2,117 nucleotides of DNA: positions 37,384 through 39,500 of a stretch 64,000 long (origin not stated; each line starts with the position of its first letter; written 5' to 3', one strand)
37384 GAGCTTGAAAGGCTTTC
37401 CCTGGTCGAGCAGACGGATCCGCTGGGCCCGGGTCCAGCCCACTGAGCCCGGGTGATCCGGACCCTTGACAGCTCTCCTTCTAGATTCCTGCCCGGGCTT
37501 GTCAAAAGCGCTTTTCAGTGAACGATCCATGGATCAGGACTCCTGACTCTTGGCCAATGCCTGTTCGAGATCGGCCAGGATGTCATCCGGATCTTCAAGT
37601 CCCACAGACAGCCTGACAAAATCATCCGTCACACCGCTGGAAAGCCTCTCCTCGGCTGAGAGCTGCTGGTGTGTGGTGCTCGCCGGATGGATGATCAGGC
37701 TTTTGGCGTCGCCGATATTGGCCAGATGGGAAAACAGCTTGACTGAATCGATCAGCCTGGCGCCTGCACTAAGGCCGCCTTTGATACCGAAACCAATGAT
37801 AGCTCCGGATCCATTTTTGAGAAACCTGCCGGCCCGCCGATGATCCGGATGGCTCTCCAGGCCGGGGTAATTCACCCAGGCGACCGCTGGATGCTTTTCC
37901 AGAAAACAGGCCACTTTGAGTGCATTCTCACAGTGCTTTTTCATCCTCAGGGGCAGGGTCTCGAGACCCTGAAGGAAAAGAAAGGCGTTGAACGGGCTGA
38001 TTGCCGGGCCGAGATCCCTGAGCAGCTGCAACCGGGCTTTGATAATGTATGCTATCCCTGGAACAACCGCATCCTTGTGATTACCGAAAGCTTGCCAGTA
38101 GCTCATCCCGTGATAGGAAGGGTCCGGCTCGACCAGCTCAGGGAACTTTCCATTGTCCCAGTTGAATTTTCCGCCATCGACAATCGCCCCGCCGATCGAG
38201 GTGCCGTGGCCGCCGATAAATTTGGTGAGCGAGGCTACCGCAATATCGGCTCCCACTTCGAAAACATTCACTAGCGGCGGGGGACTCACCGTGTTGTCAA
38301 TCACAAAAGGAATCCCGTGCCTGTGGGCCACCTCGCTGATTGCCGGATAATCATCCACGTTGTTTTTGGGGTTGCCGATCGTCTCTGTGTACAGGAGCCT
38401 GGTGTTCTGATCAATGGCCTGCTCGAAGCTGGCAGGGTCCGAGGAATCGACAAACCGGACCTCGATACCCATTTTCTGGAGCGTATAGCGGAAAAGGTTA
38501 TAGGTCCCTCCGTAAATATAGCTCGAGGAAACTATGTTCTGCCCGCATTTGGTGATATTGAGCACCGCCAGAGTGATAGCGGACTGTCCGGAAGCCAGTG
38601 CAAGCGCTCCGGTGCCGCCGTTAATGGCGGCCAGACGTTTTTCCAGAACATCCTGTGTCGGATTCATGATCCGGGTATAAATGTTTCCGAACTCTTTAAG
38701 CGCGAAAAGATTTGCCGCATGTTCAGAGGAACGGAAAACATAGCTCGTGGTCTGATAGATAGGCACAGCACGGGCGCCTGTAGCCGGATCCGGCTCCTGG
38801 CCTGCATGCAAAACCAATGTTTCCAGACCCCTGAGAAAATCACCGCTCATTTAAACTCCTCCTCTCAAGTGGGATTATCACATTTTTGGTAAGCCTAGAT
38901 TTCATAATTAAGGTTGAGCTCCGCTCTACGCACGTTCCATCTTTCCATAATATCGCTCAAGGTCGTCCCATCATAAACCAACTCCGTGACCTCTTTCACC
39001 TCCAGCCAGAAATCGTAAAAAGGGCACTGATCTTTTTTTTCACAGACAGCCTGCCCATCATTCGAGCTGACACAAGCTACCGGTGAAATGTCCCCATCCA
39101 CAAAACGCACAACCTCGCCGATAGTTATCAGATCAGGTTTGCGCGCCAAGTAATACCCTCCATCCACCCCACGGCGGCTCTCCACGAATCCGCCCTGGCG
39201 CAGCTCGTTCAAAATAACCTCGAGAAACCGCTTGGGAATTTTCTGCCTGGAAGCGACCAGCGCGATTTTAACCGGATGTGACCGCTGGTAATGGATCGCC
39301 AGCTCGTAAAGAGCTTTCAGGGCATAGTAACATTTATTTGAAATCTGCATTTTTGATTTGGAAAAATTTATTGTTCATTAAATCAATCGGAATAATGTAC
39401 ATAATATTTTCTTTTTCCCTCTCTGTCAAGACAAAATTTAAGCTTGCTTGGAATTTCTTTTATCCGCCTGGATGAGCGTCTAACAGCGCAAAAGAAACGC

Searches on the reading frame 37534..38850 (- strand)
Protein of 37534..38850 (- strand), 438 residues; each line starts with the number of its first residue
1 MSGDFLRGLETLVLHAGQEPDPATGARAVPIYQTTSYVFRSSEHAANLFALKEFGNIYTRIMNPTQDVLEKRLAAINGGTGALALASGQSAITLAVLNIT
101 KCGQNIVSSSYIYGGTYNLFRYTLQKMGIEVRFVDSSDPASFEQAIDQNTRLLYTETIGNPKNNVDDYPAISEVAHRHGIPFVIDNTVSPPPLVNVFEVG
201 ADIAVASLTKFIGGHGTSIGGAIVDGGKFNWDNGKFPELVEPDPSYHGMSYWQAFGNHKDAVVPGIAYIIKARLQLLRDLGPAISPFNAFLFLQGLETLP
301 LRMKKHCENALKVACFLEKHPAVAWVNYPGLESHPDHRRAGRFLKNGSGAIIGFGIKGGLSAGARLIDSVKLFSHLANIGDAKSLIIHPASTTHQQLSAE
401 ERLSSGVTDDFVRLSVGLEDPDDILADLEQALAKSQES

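Call 16: search_protein_families(library=pfam, proteins=[window:37534-38850:-], max_evalue=0.001)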
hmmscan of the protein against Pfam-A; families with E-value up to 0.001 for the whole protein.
window:37534-38850:- (438 aa): 3 families
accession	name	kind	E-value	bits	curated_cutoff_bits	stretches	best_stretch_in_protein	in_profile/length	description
PF01053.26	Cys_Met_Meta_PP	-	7.4e-134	446.5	27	1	10-432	1-380/381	Cys/Met metabolism PLP-dependent enzyme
PF00266.25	Aminotran_5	-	3.5e-07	30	21.5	1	91-219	73-210/371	Aminotransferase class-V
PF01041.23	DegT_DnrJ_EryC1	-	1e-05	25.4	19.8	1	62-185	22-145/360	DegT/DnrJ/EryC1/StrS aminotransferase family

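Call 48: find_related_loci(query=window:37534-38850:-, collection=genome_contigs, flank=10000)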
Query window:37534-38850:- (438 aa) in genome_contigs; peptide patterns used: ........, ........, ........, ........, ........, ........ (x = any residue, [..] = any of these).
600 stretches matched a pattern (row limit reached: there are more); 595 encode a relative of the query (tblastn E <= 1e-3); the best 80 are kept; 80 distinct loci.
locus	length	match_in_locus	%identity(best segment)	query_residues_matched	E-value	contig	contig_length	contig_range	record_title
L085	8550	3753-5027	77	10-434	0e+0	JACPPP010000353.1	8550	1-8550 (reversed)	MAG: Armatimonadetes bacterium isolate NC_groundwater_630_Ag_B-0.1um_56_30 B_1_S1_Biohub_coassembly_k141_5497373, whole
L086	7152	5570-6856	77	8-436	0e+0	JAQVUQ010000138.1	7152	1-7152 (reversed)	MAG: bacterium isolate STF1_6 NODE_37731_length_7152_cov_4.164840_Sandtown_F1, whole genome shotgun sequence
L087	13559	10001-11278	73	11-437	0e+0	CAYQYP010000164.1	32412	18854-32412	MAG TPA_asm: uncultured Acidobacteriota bacterium isolate binchicken_co216_114 genome assembly, contig: k141_818704, who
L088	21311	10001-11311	73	1-437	0e+0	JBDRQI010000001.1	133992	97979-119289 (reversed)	MAG: Candidatus Omnitrophota bacterium isolate MEGAHIT-group-2.36 k141_538542, whole genome shotgun sequence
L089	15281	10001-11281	70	7-437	0e+0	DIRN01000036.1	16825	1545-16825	MAG TPA_asm: Firmicutes bacterium UBA5435 UBA5435_contig_13878, whole genome shotgun sequence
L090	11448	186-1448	70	9-437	0e+0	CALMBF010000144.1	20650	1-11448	MAG TPA_asm: uncultured Geobacter sp. isolate SRR5215464_bin.112_CONCOCT_v1.1_MAG genome assembly, contig: ERZ781360.629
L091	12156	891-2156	72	7-436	0e+0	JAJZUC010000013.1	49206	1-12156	MAG: Deltaproteobacteria bacterium isolate SKS4.bin16 NODE_1053_length_49206_cov_3.797164, whole genome shotgun sequence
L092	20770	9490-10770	69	6-434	0e+0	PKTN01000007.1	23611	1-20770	MAG: Denitrovibrio sp. isolate BM704 sc_3020, whole genome shotgun sequence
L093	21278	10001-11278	68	4-437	0e+0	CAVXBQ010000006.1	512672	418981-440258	MAG: uncultured delta proteobacterium isolate MFD01299.bin.2.165 genome assembly, contig: contig_23200, whole genome sho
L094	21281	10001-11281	68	6-434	0e+0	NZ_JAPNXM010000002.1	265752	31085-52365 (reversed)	Deferribacter thermophilus strain BMA NODE_2_length_265752_cov_275.870470, whole genome shotgun sequence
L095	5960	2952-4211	68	9-436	0e+0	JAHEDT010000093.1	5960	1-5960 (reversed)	MAG: Geobacteraceae bacterium isolate Ww219 NODE_34568_length_5960_cov_26.146087, whole genome shotgun sequence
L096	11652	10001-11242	68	8-429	0e+0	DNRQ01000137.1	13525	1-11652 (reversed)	MAG TPA_asm: Geobacter sp. isolate UBA9976 contig_4846, whole genome shotgun sequence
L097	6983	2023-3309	70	8-436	0e+0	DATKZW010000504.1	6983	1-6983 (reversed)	MAG TPA_asm: Sumerlaeia bacterium isolate SMAG_U14255 k141_212159, whole genome shotgun sequence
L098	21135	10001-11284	66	7-437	0e+0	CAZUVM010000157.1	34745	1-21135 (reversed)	MAG TPA_asm: uncultured Verrucomicrobiota bacterium isolate binchicken_co279_142 genome assembly, contig: k141_2874467,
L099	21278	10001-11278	66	4-437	0e+0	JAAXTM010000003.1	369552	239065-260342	MAG: Geobacteraceae bacterium isolate W4_Combined_metabat1_071 W4_Combined_metabat1_071_NODE_6, whole genome shotgun seq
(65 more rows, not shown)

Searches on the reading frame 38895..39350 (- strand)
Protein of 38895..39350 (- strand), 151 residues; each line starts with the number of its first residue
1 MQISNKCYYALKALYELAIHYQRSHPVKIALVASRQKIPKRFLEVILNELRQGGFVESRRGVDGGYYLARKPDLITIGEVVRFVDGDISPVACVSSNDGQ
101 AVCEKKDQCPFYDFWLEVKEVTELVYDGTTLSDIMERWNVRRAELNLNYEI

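Call 16: search_protein_families(library=pfam, proteins=[window:38895-39350:-], max_evalue=0.001)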
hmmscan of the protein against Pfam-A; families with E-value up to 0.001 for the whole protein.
window:38895-39350:- (151 aa): 1 family
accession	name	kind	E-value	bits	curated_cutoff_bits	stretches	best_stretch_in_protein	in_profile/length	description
PF02082.26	Rrf2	-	4.1e-33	114.8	30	1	3-136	1-131/132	Iron-dependent Transcriptional regulator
